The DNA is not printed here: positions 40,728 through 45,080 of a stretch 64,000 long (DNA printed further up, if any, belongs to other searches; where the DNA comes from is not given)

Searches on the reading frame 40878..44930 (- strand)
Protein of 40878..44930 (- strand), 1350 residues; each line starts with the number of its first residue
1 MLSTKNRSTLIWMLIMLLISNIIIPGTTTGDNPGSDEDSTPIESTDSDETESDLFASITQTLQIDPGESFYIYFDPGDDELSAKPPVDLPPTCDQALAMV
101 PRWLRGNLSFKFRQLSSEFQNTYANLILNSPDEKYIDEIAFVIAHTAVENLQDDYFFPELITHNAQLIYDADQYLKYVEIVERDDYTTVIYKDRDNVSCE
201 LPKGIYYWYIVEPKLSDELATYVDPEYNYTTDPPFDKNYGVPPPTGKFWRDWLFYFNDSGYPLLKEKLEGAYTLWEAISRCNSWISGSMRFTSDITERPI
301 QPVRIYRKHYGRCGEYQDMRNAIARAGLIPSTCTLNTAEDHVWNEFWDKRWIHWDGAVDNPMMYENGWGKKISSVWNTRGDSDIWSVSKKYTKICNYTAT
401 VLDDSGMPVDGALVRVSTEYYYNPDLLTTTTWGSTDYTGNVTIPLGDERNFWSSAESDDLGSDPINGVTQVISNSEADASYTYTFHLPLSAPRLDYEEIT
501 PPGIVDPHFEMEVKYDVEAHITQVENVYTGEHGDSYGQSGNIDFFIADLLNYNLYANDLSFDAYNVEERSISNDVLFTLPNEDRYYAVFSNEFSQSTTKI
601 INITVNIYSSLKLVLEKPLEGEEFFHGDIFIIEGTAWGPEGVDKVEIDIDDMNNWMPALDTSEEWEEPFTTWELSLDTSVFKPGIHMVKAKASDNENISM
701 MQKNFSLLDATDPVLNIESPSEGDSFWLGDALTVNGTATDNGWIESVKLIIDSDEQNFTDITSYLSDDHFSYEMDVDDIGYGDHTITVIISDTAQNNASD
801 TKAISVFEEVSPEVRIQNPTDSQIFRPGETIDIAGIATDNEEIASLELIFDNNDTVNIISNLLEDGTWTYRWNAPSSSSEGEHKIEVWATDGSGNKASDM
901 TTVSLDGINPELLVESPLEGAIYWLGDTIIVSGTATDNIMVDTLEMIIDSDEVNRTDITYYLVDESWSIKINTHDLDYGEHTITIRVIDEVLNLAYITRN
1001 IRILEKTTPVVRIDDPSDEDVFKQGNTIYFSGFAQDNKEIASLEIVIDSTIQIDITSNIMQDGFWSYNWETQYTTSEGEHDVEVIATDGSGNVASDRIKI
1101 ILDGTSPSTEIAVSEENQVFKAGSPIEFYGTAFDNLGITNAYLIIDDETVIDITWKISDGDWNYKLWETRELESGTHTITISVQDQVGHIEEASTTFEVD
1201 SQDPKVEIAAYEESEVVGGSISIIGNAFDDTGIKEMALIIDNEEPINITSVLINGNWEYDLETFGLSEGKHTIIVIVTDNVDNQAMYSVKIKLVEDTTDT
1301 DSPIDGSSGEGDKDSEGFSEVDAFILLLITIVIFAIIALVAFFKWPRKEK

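Call 11: search_protein_families(library=pfam, proteins=[window:40878-44930:-], max_evalue=0.001)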
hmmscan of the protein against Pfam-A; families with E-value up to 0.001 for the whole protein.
window:40878-44930:- (1350 aa): 10 families
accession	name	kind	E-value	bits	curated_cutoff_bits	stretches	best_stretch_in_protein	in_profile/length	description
PF17957.7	Big_7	-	1.2e-58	196.1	24.1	6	812-887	1-70/70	Bacterial Ig domain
PF19077.6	Big_13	-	1.7e-22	80.3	27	2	1146-1200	49-101/102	Bacterial Ig-like domain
PF13750.12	Big_3_3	-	6.5e-11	42.6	27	0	770-899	3-140/157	Bacterial Ig-like domain (group 3)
PF15418.12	DUF4625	-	1.8e-08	35.2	27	0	1006-1080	11-89/131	Domain of unknown function (DUF4625)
PF01841.26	Transglut_core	-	6.9e-07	30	23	1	269-355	9-107/108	Transglutaminase-like superfamily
PF09136.16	Glucodextran_B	-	3.1e-06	27.4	27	0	812-906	1-82/83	Glucodextranase, domain B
PF00801.26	PKD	-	5.7e-06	26.7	23.5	0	1113-1193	4-75/80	PKD domain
PF01835.25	MG2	-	1.1e-05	26.1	32.8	0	820-895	6-88/96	MG2 domain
PF02494.22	HYR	-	3.5e-05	24.5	21.7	0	878-900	54-76/81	HYR domain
PF12869.13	tRNA_anti-like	-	0.00019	21.4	23.5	0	720-776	61-117/146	tRNA_anti-like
